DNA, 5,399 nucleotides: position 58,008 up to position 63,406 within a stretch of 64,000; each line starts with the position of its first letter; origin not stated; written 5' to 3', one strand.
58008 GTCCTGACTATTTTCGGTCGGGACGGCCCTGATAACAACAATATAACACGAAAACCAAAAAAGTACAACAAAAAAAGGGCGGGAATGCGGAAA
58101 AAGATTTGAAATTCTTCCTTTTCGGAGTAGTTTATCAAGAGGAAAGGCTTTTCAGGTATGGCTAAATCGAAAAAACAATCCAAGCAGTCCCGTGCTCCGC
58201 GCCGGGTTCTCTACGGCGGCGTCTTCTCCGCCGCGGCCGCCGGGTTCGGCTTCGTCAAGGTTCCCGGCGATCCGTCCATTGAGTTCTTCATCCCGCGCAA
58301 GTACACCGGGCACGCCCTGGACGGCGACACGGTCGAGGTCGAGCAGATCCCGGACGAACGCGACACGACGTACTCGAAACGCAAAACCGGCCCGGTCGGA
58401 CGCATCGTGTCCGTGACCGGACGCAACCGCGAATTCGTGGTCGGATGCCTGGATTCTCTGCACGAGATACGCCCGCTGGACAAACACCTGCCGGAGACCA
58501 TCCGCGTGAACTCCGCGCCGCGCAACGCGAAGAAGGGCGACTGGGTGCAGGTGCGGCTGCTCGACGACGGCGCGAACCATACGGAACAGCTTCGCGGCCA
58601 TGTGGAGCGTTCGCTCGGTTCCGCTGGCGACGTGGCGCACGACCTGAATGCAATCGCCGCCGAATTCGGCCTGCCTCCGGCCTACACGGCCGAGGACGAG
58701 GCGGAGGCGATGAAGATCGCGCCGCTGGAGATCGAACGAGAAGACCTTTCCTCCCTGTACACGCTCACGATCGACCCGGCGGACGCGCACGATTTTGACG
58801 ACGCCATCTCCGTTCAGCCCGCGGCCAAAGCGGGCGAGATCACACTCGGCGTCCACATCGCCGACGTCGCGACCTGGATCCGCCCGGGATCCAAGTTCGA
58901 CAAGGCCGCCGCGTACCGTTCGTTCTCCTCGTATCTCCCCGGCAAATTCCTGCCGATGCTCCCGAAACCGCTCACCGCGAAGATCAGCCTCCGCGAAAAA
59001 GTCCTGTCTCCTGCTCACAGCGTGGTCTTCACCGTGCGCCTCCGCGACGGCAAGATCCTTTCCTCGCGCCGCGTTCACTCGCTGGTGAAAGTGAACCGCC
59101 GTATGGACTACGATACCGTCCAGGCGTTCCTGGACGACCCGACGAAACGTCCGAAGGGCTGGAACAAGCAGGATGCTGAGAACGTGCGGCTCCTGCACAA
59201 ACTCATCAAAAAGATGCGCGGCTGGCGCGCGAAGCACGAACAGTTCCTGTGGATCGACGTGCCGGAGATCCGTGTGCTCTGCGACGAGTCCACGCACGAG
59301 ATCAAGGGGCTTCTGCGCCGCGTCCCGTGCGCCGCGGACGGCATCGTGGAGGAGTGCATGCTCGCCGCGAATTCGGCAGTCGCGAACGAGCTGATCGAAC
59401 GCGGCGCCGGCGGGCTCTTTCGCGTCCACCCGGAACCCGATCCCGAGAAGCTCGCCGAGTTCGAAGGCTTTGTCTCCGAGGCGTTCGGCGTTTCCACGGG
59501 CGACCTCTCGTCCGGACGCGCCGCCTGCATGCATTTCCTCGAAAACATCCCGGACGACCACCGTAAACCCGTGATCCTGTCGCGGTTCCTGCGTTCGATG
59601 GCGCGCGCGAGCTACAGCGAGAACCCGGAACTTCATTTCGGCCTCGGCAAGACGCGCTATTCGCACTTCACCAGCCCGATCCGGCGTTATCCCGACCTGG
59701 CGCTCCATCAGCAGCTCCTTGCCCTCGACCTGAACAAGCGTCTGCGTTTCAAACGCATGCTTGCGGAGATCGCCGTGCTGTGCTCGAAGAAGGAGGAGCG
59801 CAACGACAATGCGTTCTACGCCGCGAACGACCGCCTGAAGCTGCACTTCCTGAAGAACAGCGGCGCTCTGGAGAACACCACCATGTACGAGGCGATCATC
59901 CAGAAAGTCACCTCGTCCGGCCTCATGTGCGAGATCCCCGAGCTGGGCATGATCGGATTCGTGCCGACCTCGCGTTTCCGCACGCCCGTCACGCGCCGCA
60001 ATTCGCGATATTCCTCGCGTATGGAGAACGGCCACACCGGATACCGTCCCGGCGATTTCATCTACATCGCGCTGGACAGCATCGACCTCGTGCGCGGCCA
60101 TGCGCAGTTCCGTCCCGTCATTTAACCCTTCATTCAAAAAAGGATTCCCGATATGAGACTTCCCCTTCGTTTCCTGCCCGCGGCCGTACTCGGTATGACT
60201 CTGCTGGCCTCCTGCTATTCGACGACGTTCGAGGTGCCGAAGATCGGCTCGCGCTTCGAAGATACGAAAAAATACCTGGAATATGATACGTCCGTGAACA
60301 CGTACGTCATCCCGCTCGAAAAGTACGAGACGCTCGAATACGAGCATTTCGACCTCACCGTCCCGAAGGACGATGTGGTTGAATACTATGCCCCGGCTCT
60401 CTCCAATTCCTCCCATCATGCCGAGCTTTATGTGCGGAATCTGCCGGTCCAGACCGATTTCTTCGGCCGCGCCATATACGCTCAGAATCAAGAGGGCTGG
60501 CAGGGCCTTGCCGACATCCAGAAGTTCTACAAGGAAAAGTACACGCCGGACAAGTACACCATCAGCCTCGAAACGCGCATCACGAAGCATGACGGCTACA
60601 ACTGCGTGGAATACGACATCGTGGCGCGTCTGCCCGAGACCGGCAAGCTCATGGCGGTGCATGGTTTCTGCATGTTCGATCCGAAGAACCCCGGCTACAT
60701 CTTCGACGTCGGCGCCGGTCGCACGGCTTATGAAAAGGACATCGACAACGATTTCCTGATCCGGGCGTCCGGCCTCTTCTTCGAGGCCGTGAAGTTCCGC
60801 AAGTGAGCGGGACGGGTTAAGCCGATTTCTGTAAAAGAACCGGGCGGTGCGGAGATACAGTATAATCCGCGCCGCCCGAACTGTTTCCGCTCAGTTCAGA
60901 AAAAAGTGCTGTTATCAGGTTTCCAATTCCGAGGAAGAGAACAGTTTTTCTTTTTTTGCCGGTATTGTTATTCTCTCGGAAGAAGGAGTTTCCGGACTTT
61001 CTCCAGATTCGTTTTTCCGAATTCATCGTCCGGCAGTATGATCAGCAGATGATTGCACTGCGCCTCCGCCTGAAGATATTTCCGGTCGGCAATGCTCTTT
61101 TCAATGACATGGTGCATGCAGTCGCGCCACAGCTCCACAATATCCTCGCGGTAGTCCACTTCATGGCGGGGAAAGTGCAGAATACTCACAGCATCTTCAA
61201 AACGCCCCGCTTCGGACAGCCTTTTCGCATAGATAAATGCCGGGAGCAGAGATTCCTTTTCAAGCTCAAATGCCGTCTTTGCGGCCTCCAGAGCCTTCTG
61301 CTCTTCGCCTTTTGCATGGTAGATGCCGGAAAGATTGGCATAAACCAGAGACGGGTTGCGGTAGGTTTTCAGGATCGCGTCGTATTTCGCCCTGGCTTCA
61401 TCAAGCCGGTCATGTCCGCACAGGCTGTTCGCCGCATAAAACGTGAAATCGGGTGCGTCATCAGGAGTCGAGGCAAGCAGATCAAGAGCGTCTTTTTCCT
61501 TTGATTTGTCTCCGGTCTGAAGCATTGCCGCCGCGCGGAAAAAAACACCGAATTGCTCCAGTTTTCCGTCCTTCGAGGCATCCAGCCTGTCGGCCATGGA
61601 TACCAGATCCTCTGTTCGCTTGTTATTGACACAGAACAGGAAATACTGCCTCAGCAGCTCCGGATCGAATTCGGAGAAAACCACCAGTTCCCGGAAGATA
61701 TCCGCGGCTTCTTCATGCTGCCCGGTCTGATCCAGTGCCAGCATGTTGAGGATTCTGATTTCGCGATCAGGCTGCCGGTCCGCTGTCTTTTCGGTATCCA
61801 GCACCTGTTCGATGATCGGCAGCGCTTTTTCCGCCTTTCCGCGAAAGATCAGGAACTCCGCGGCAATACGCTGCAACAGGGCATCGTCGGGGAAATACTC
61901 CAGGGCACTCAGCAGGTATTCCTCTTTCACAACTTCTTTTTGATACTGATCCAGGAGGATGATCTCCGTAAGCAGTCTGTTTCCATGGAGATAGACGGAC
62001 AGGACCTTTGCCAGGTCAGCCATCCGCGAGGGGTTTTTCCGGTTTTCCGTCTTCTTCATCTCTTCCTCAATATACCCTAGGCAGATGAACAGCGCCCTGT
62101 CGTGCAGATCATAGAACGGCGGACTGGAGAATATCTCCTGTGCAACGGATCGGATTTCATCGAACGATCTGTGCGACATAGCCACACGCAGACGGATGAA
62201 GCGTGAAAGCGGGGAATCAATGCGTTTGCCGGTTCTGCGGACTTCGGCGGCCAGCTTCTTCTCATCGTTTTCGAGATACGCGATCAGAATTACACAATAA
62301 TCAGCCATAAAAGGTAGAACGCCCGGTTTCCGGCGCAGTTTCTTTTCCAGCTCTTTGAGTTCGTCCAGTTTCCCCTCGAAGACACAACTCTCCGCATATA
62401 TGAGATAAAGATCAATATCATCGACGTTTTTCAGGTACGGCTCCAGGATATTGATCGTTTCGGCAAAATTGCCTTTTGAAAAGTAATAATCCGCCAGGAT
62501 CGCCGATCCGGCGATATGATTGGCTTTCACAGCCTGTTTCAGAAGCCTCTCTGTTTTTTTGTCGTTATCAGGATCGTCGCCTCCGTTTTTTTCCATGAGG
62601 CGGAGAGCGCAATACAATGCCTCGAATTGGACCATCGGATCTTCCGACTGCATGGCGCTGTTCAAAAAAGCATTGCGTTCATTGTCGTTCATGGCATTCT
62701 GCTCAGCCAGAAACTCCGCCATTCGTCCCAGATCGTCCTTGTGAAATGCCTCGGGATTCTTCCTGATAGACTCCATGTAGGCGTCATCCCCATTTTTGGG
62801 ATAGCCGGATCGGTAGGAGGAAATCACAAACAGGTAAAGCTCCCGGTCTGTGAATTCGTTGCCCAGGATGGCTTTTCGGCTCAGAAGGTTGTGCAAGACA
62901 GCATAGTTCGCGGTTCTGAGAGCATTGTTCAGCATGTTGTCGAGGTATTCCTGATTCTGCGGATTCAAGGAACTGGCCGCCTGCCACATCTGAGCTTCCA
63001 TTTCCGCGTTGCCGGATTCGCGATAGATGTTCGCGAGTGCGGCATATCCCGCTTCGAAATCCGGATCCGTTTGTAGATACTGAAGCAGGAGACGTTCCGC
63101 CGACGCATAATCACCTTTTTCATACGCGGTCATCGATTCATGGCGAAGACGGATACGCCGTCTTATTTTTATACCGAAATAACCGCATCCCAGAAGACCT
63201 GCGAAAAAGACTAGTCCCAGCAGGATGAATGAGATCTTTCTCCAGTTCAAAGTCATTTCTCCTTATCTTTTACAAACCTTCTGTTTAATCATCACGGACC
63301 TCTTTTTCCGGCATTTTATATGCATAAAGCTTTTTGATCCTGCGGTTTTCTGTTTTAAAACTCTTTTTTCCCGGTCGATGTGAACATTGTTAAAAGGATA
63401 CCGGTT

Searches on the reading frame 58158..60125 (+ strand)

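Call 63: search_protein_families(library=pfam, proteins=[window:58158-60125:+], max_evalue=0.001)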
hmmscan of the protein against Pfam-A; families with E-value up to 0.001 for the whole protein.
window:58158-60125:+ (655 aa): 3 families
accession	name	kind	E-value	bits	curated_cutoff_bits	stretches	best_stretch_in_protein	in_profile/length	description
PF00773.25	RNB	-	1e-81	275.2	29.3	1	194-522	1-322/326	RNB domain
PF17876.7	CSD2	-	2.9e-13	50.1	26.2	1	105-176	3-73/74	Cold shock domain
PF08206.17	OB_RNB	-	2.8e-08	33.8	24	1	21-65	1-44/58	Ribonuclease B OB domain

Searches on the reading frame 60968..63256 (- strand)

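Call 66: search_protein_families(library=pfam, proteins=[window:60968-63256:-], max_evalue=0.001)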
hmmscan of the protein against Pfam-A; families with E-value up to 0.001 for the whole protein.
window:60968-63256:- (762 aa): 7 families
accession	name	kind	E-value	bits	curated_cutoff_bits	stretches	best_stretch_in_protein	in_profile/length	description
PF13428.12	TPR_14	-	1.4e-10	41.2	23.5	0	46-76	13-43/44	Tetratricopeptide repeat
PF14559.12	TPR_19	-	2e-08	34.8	25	0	45-85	2-42/68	Tetratricopeptide repeat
PF13432.12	TPR_16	-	2.8e-05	24.9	32.7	0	609-661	4-56/65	Tetratricopeptide repeat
PF07719.23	TPR_2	-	6.1e-05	23.3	27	0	638-667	3-32/34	Tetratricopeptide repeat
PF13424.12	TPR_12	-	7.9e-05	23.2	30.1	0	465-523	9-70/77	Tetratricopeptide repeat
PF25062.1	ARM_TT21_N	-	0.00084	19.6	40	0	601-693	98-191/222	Tetratricopeptide repeat protein 21 N-terminal ARM repeat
PF22860.2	DUF7017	-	0.00087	19.7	27.5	0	605-653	4-52/141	Domain of unknown function (DUF7017)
